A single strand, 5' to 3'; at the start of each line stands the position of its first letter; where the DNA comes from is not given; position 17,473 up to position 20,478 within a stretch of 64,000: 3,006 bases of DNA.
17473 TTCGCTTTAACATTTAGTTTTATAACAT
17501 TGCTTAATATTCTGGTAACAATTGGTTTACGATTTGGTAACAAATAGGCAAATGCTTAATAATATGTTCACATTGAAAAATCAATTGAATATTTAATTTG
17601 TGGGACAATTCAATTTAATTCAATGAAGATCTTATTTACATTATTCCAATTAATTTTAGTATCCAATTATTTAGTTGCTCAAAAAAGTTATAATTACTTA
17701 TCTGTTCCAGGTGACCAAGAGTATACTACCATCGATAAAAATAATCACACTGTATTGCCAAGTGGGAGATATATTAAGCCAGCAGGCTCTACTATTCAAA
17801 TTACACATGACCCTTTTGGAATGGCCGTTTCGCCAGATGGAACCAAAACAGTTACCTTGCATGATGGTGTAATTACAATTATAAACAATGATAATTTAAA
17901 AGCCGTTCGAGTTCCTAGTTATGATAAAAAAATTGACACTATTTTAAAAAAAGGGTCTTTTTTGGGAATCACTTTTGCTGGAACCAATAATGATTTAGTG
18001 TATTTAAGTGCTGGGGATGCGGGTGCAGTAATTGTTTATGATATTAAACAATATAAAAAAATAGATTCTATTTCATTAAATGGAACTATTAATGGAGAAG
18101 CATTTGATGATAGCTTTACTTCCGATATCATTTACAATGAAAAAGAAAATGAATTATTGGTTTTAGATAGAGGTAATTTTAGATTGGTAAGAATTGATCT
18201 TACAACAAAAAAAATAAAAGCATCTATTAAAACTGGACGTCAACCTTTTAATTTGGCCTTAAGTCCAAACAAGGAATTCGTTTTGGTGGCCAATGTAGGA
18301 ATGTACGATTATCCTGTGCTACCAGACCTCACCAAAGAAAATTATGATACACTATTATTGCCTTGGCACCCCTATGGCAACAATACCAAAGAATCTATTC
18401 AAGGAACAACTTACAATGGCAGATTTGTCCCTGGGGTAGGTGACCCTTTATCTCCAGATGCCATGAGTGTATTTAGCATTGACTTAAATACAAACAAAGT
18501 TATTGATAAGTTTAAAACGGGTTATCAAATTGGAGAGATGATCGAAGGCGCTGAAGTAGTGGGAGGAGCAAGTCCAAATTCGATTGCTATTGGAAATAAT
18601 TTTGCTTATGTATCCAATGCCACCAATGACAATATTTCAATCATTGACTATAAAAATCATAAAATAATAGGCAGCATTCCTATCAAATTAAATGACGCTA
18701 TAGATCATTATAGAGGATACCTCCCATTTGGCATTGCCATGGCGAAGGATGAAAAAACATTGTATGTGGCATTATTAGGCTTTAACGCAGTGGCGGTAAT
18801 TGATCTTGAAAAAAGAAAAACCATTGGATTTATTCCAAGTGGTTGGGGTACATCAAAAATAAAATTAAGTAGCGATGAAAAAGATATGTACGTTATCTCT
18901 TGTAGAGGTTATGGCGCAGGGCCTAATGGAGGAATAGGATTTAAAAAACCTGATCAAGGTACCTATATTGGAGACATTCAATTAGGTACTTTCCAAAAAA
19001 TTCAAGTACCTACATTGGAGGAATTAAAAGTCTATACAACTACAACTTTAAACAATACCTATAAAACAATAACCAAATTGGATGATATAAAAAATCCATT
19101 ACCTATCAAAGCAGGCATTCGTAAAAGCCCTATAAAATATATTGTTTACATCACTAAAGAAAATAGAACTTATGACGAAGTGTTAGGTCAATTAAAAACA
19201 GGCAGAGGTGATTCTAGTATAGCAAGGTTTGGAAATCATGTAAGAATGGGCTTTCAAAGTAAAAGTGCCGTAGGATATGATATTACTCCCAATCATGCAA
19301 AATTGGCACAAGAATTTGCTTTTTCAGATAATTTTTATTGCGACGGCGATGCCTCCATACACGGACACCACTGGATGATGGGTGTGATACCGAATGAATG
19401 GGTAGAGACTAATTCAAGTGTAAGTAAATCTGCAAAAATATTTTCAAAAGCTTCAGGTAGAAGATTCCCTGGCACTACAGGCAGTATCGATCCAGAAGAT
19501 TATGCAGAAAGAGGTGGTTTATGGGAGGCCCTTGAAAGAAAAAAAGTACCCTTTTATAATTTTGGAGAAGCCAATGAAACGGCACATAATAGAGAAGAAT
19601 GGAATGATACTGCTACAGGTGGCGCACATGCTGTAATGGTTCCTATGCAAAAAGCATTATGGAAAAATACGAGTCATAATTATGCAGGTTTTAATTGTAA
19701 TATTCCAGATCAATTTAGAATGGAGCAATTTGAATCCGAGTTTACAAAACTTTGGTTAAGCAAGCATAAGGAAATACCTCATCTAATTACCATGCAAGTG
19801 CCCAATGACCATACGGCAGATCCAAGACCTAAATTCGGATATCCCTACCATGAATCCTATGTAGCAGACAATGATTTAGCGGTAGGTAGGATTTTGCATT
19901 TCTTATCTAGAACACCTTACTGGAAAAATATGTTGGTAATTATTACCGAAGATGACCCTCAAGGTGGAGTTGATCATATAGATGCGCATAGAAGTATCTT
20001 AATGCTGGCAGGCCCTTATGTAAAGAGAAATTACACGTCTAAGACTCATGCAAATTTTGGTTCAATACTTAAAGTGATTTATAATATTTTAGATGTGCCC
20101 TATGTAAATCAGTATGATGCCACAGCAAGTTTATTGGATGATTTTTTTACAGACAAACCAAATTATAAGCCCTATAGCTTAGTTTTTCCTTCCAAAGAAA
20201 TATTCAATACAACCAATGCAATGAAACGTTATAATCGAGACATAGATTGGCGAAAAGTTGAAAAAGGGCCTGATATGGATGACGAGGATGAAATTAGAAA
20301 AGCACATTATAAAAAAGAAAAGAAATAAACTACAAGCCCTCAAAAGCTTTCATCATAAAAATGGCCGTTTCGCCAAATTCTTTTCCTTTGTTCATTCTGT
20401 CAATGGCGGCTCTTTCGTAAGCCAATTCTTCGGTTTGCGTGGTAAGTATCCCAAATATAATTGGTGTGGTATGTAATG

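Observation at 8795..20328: SusC/SusD-led operon that runs directly into a phosphonate C-P cleavage cassette and faces a propeller/phosphoesterase gene: candidate organophosphonate utilisation locus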

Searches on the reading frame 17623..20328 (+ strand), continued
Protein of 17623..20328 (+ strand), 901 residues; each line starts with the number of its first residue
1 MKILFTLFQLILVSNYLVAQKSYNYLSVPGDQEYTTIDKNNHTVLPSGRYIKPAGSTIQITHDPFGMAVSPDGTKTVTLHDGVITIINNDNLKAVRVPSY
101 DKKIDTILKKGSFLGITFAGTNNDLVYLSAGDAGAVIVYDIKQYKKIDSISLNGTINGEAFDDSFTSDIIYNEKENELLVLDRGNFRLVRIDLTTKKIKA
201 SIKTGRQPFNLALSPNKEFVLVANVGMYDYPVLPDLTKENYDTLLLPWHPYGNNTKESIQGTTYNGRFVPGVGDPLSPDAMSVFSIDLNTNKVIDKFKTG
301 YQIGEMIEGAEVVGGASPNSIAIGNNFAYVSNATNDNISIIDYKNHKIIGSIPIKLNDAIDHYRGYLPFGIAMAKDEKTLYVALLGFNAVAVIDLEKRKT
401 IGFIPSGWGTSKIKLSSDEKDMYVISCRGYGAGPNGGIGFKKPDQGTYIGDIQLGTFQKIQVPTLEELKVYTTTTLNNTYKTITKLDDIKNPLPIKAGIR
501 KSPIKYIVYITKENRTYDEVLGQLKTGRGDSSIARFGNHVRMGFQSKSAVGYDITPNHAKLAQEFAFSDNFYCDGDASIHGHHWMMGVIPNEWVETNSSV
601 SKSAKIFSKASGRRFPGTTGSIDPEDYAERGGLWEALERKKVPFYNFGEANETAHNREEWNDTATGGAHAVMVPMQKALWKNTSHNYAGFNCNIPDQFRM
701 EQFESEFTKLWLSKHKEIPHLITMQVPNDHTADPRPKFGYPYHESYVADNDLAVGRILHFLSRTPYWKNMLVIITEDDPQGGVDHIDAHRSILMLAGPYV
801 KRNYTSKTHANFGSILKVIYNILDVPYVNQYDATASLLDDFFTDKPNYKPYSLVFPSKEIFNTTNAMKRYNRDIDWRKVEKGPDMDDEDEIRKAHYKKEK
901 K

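Call 34: search_solved_structures(query=window:17623-20328:+, max_evalue=1, show_alignments=3)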
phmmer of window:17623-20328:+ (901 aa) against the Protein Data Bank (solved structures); distinct sequences matched with E-value up to 1: 7.
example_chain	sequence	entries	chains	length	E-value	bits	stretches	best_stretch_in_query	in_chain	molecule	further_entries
1l0q_A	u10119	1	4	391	1.1e-14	56.7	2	326-426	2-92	Surface layer protein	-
5c2v_B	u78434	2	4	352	7.1e-10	40.7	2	304-425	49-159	HYDRAZINE SYNTHASE BETA SUBUNIT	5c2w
3bws_A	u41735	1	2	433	0.0061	17.8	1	101-223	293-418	protein Lp49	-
3u4y_A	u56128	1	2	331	0.075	14.2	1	271-394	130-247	uncharacterized protein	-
8hav_A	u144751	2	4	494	0.091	13.9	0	740-787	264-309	Non-specific phospholipase C4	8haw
4yzg_A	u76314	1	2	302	0.19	12.8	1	136-238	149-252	Protein phosphatase 2C 57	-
4yzh_A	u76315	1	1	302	0.19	12.8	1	136-238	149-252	Protein phosphatase 2C 57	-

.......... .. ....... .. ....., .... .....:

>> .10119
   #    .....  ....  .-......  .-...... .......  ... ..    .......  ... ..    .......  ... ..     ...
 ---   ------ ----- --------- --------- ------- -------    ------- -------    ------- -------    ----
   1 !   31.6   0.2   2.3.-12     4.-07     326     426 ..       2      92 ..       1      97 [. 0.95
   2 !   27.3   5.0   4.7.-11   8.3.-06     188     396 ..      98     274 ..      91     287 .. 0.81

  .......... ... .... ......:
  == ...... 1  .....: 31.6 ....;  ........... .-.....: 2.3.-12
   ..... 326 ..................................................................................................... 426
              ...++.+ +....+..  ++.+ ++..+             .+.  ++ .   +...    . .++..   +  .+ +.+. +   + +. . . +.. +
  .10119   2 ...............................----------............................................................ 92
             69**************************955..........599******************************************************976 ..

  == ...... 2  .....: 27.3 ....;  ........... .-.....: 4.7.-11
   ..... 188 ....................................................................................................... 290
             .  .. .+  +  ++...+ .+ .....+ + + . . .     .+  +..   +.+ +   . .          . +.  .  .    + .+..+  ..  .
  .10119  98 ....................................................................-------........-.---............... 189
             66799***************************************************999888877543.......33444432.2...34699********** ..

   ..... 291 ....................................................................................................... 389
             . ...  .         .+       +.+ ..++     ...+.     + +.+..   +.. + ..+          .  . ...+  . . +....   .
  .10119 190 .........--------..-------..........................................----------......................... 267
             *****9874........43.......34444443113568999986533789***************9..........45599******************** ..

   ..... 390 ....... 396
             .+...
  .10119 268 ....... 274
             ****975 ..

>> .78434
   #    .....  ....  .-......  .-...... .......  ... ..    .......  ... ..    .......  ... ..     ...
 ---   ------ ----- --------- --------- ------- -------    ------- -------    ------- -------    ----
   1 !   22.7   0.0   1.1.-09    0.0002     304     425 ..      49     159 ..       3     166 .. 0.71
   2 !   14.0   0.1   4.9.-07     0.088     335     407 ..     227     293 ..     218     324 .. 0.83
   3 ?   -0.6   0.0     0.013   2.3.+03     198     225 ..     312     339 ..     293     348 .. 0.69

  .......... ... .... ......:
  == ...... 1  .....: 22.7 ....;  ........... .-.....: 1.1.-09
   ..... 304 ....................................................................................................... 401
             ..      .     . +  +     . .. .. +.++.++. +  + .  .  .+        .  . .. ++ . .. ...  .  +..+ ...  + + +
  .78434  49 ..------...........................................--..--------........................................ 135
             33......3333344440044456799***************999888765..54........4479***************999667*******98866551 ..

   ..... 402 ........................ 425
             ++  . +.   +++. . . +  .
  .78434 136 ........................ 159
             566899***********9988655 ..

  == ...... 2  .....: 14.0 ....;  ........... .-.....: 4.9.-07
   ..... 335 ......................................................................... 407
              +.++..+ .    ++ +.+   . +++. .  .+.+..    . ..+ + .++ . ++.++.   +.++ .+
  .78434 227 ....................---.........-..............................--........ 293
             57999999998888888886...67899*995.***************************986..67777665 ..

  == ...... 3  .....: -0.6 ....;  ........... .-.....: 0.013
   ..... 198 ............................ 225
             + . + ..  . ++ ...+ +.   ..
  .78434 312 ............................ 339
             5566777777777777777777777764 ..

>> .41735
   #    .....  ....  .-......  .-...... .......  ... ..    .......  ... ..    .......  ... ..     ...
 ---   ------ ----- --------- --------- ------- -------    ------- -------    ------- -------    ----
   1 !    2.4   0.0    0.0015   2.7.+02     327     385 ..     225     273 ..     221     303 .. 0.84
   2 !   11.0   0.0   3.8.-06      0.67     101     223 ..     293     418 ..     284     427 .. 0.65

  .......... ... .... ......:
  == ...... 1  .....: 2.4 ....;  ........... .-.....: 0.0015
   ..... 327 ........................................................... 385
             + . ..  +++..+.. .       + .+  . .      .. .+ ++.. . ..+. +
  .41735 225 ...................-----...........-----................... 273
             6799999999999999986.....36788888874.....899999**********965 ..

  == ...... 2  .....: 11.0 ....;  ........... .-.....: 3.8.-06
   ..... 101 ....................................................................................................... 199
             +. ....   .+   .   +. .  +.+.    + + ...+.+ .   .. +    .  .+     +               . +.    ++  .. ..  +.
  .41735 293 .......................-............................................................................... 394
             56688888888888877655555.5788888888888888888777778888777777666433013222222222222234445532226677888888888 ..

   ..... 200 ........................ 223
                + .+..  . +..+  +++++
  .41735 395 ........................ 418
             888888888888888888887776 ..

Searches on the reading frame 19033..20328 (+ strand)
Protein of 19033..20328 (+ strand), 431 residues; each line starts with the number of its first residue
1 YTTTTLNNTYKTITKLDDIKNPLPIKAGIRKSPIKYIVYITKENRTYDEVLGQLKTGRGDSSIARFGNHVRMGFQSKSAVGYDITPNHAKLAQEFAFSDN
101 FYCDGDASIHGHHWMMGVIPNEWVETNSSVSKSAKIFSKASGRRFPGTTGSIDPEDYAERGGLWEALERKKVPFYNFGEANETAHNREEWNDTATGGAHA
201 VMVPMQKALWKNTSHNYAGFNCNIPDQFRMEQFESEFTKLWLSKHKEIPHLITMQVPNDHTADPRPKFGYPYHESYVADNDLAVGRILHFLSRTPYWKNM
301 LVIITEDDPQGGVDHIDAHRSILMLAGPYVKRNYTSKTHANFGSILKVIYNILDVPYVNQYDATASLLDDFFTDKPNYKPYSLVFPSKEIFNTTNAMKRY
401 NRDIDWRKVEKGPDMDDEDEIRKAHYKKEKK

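Call 49: predict_structure(alignment_id=A2)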
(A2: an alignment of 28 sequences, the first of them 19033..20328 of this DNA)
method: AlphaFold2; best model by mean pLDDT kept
length: 431 residues; sequences in the alignment: 28
mean_pLDDT: 40.0   pTM: 0.40
mean pLDDT of the five models: 40.0, 39.6, 38.0, 36.5, 36.3
residues with pLDDT >= 90: 0; 70-90: 1; 50-70: 99; < 50: 331
segments of 3 or more residues with pLDDT < 50: 1-11, 19-24, 26-28, 30-75, 77-159, 178-205, 207-209, 214-228, 257-263, 265-279, 308-344, 359-418, 420-431
pLDDT, mean of each block of 10 residues (from residue 1): 43 52 45 38 31 28 27 40 34 24 23 24 28 26 25 38 61 59 31 30 46 45 39 59 56 56 45 41 54 55 52 32 36 34 53 58 40 32 28 37 39 36 39 32
secondary structure, 60 per line:
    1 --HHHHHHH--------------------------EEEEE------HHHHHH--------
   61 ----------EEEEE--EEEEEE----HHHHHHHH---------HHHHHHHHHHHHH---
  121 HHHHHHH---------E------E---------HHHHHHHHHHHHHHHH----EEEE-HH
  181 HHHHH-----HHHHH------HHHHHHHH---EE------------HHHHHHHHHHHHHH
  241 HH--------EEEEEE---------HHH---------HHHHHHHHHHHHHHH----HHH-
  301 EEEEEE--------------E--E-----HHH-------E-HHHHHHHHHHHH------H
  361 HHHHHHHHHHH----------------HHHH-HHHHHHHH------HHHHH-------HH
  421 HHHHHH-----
elements in order: H3-9 E36-40 H47-52 E71-75 E78-83 H88-95 H105-117 H121-127 H154-169 E174-177 H179-185 H191-195 H202-209 H227-242 E251-256 H278-292 E301-306 H342-353 H360-371 H388-391 H393-400 H407-411 H419-426

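Call 54: search_solved_structures(query=A3, max_evalue=1, show_alignments=3)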
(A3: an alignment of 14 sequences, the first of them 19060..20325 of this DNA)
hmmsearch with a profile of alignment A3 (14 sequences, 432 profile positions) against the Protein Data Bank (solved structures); distinct sequences matched with E-value up to 1: 13.
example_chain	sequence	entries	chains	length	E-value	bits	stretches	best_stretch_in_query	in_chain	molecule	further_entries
2d1g_A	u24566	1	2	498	1.3e-10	43.8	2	285-369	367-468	acid phosphatase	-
8hav_A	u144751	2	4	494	0.0061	18.5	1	25-55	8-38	Non-specific phospholipase C4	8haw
5veo_A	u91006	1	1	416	0.0075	18.2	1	205-305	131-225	Ectonucleotide pyrophosphatase/phosphodiesterase family member 5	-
5ven_A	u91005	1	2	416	0.0076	18.2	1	205-305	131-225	Ectonucleotide pyrophosphatase/phosphodiesterase family member 5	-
8yk5_A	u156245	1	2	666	0.038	15.8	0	30-99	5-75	phospholipase C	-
9gy2_A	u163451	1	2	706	0.072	14.9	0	28-56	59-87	phospholipase C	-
8k3g_A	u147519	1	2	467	0.078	14.8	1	15-52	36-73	Phospholipase C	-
8f5h_A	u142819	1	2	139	0.2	13.4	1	190-262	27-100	S2hlx_EX_19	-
5vem_A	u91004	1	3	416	0.29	12.9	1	205-305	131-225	Ectonucleotide pyrophosphatase/phosphodiesterase family member 5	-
9gye_A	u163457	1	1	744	0.36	12.6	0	30-56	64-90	phospholipase C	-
6gt7_A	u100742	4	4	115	0.4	12.5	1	10-77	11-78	functional pRN1 primase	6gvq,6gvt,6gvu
9rtj_B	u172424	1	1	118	0.42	12.4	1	10-77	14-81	SF3 helicase domain-containing protein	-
6kqv_A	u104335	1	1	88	0.88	11.4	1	27-53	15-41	Ubiquitin carboxyl-terminal hydrolase 19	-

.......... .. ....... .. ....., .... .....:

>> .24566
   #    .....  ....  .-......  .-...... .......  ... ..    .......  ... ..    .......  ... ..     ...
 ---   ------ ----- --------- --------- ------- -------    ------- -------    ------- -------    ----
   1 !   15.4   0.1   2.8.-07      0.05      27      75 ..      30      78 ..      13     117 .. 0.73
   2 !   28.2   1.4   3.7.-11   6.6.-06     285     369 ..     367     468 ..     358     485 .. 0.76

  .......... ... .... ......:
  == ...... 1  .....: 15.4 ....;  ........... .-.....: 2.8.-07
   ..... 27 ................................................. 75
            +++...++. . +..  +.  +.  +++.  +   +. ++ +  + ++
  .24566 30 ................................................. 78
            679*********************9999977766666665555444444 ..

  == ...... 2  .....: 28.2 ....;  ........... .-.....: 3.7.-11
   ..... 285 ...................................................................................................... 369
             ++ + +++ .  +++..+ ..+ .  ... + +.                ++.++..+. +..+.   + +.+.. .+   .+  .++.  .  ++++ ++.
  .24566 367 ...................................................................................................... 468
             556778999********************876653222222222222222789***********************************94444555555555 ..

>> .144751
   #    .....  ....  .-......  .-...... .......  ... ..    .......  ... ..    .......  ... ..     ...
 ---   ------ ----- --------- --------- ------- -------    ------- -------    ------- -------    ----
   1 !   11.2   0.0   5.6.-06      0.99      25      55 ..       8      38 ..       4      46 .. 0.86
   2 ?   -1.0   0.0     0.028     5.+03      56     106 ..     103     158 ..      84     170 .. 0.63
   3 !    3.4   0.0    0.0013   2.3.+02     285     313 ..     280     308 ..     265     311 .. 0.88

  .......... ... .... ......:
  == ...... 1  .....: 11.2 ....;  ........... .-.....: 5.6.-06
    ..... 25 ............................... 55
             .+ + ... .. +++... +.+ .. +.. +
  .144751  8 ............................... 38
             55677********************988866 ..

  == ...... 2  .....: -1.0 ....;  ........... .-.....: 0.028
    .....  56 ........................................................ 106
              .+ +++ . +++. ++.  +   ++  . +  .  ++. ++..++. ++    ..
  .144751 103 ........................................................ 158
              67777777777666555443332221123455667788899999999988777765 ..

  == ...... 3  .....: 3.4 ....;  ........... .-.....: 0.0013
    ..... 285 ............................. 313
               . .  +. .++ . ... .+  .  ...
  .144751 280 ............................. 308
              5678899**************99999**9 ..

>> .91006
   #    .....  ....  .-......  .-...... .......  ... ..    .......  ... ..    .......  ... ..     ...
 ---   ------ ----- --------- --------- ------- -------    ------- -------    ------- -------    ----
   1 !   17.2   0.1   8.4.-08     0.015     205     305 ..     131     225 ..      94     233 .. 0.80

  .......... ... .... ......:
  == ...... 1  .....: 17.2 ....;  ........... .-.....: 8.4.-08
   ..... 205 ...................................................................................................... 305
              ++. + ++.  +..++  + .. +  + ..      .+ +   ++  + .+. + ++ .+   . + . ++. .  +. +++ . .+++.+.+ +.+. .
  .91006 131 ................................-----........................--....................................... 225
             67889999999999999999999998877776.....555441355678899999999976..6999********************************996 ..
